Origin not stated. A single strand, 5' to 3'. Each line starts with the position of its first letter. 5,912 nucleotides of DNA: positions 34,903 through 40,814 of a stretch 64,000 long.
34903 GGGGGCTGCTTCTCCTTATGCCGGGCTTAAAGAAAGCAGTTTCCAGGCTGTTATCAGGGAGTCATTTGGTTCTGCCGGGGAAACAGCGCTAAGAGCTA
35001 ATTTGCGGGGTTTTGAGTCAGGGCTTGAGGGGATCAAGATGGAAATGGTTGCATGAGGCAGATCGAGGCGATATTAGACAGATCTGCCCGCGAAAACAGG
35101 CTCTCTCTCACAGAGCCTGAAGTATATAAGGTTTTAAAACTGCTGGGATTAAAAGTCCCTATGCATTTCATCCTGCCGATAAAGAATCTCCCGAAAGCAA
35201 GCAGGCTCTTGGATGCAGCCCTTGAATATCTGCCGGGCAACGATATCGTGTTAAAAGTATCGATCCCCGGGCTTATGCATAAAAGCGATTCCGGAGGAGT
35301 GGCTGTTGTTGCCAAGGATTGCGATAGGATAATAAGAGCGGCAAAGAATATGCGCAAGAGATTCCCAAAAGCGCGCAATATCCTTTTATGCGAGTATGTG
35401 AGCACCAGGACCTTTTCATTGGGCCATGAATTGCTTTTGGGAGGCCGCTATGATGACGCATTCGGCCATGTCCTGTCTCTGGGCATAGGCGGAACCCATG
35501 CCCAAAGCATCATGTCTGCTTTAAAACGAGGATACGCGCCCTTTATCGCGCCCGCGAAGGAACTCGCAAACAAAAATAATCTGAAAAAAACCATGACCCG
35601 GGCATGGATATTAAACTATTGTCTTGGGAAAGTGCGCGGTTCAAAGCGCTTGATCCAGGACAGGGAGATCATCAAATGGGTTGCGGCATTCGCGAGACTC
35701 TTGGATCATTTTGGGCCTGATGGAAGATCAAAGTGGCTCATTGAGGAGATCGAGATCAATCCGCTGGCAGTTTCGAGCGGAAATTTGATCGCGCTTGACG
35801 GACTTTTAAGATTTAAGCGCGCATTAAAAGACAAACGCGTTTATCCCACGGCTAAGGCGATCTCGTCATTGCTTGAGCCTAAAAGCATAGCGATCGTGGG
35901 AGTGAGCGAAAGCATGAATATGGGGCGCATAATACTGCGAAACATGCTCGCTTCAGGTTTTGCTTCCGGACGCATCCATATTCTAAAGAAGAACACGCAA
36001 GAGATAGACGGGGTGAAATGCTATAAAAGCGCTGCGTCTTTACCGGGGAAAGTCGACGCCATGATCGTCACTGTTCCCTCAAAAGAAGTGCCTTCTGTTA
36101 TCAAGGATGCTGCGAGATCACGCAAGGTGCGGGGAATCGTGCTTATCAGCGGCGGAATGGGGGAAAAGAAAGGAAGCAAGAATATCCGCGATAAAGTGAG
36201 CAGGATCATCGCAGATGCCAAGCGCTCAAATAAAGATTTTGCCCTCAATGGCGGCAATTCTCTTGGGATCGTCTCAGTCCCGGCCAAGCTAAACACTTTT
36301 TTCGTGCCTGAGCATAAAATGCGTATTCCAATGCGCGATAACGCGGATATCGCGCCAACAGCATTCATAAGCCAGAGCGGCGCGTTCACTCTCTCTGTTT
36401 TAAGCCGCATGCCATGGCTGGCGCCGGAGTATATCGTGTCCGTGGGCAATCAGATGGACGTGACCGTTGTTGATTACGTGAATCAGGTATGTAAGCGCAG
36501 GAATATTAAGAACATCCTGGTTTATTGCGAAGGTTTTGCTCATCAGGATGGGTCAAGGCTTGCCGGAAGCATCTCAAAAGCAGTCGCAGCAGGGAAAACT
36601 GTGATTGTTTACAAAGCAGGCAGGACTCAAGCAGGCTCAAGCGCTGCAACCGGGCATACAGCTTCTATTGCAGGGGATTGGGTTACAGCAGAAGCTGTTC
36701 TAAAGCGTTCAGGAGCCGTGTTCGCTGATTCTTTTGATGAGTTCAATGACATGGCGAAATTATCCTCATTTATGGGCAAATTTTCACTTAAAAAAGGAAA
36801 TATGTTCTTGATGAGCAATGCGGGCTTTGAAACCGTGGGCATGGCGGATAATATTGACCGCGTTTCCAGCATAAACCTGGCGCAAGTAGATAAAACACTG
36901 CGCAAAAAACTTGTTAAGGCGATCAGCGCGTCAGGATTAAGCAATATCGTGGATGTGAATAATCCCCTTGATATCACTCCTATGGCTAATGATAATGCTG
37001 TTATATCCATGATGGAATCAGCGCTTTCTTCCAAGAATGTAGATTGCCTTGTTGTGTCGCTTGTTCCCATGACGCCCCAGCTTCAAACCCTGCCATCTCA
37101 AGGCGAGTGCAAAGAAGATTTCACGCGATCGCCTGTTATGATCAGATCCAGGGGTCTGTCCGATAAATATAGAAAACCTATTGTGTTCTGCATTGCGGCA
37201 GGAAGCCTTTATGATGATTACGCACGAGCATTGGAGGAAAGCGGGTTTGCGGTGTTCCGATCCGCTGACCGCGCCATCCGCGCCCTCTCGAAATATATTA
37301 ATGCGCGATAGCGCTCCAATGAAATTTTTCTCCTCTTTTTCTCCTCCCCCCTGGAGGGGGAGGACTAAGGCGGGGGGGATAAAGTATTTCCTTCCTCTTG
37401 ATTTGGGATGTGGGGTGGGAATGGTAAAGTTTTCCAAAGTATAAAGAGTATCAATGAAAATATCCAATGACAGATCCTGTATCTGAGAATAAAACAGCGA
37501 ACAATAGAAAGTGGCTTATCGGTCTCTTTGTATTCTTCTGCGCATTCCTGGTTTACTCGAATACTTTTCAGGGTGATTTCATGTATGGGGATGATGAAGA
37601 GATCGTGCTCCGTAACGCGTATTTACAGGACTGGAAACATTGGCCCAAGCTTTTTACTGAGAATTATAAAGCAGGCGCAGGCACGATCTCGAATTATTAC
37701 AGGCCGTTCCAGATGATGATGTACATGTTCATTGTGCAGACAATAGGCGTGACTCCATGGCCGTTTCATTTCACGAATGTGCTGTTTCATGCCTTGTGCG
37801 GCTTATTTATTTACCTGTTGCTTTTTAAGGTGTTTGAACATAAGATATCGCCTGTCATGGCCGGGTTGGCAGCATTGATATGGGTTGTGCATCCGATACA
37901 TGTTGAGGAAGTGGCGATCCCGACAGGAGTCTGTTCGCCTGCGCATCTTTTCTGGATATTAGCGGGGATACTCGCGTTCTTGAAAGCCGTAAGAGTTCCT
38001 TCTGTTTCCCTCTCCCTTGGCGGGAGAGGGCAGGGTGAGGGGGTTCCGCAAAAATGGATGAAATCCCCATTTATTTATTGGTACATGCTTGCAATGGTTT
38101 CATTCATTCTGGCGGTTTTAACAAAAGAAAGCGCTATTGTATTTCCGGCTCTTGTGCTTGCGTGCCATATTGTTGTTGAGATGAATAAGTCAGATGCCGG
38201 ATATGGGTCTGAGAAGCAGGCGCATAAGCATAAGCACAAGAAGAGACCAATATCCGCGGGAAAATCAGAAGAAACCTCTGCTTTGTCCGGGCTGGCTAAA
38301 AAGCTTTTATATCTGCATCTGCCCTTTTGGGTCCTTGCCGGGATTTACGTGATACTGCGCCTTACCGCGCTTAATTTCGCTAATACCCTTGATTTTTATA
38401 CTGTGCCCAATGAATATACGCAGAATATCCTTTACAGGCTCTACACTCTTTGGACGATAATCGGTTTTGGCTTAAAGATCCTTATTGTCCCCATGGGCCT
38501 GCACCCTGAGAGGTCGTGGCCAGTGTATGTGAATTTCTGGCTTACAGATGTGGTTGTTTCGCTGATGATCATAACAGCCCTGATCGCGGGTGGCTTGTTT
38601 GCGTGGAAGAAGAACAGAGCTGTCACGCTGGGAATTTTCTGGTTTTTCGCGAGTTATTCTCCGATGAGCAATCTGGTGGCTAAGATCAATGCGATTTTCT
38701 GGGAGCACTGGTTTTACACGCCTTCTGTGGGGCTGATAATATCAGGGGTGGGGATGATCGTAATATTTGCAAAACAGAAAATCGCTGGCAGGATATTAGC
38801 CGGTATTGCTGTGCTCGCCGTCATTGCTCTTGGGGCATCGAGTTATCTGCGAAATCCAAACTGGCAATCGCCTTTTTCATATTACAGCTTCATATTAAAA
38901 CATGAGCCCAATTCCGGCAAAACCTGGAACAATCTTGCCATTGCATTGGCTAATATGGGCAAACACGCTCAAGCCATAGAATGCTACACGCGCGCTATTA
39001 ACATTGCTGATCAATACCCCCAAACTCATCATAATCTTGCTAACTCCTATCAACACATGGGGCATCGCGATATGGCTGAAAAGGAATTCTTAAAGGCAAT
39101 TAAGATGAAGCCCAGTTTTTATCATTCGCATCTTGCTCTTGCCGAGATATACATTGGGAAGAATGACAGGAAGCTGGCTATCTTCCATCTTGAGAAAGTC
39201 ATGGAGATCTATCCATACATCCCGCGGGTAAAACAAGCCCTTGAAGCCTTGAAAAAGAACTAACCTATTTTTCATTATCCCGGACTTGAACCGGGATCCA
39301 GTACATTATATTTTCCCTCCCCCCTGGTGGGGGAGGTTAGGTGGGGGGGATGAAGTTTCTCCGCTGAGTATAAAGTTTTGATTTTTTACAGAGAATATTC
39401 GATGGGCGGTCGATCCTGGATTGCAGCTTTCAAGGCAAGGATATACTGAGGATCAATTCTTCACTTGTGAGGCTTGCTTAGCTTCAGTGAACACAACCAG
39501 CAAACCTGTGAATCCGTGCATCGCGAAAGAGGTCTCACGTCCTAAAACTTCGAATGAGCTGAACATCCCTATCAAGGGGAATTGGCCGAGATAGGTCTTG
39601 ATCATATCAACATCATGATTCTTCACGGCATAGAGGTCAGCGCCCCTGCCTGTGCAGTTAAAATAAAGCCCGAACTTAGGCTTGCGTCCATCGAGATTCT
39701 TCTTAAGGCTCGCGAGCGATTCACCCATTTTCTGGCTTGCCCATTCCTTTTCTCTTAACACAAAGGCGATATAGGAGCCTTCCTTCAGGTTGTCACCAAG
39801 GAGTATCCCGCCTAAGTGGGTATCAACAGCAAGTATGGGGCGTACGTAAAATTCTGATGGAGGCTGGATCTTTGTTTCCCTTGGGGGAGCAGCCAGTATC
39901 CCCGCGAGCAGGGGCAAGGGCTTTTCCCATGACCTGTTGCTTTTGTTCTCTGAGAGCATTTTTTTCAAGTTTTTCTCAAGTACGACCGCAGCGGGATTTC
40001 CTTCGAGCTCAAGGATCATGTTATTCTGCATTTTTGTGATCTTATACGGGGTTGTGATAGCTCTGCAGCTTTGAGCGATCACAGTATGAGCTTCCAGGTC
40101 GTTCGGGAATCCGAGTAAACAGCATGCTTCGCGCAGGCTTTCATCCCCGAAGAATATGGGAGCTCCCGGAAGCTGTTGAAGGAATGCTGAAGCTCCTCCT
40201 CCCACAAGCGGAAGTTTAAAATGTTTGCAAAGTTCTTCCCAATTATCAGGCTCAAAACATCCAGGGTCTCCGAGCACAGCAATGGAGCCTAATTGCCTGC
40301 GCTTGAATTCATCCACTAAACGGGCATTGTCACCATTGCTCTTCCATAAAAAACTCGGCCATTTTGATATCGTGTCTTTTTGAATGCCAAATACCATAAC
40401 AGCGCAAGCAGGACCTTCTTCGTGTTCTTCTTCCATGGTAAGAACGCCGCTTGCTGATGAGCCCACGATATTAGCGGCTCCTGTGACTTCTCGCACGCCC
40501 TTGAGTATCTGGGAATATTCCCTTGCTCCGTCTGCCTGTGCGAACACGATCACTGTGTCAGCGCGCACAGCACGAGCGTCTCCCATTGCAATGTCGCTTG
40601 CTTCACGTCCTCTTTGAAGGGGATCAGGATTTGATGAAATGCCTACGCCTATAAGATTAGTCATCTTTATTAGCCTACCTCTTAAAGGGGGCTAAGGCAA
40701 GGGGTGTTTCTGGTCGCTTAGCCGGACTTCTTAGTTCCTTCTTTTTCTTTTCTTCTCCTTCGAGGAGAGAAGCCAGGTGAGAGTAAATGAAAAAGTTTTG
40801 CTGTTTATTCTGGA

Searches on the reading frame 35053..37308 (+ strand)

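Call 70: search_protein_families(library=pfam, proteins=[window:35053-37308:+], max_evalue=0.00001)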
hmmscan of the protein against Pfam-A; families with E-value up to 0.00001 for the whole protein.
window:35053-37308:+ (752 aa): 4 families
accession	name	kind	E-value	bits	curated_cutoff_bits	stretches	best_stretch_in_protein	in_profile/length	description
PF13607.11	Succ_CoA_lig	-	7e-32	110.5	27.4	1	436-570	4-137/138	Succinyl-CoA ligase like flavodoxin domain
PF13549.11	ATP-grasp_5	-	4.3e-23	82.3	27.6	1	13-251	4-218/221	ATP-grasp domain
PF13380.12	CoA_binding_2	-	1.1e-12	48.8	22.8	1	277-377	1-89/116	CoA binding domain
PF02629.25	CoA_binding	-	4.7e-09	37.3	22.3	1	276-366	3-95/97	CoA binding domain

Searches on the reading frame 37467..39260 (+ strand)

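Call 70: search_protein_families(library=pfam, proteins=[window:37467-39260:+], max_evalue=0.00001)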
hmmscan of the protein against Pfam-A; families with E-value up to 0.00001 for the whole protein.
window:37467-39260:+ (598 aa): 8 families
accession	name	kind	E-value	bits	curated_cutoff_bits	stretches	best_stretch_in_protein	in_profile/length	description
PF07719.23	TPR_2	-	1.4e-16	59.6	27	0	485-515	2-32/34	Tetratricopeptide repeat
PF00515.34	TPR_1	-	2e-16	59.5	27.8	1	485-514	2-31/34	Tetratricopeptide repeat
PF13181.12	TPR_8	-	8.7e-16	57.1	25.7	0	485-516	2-33/34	Tetratricopeptide repeat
PF13431.12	TPR_17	-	7.6e-12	45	24.4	0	477-505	6-34/34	Tetratricopeptide repeat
PF13424.12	TPR_12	-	1.2e-11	45.1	30.1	1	485-548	4-75/77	Tetratricopeptide repeat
PF13176.12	TPR_7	-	8.1e-09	35.3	27.9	0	486-516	1-31/36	Tetratricopeptide repeat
PF13414.12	TPR_11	-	1.5e-08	34.6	26.8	1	497-532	7-42/42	TPR repeat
PF14559.12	TPR_19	-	2.9e-06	27.9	25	0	472-519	13-60/68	Tetratricopeptide repeat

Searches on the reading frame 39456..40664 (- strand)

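Call 70: search_protein_families(library=pfam, proteins=[window:39456-40664:-], max_evalue=0.00001)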
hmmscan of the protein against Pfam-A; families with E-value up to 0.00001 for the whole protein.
window:39456-40664:- (403 aa): 2 families
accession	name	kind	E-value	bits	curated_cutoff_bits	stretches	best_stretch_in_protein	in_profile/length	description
PF08495.15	FIST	-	2.4e-22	80.2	23.2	1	37-222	2-188/189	FIST N domain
PF10442.14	FIST_C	-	1.9e-13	51.1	28.5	1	269-372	30-128/131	FIST C domain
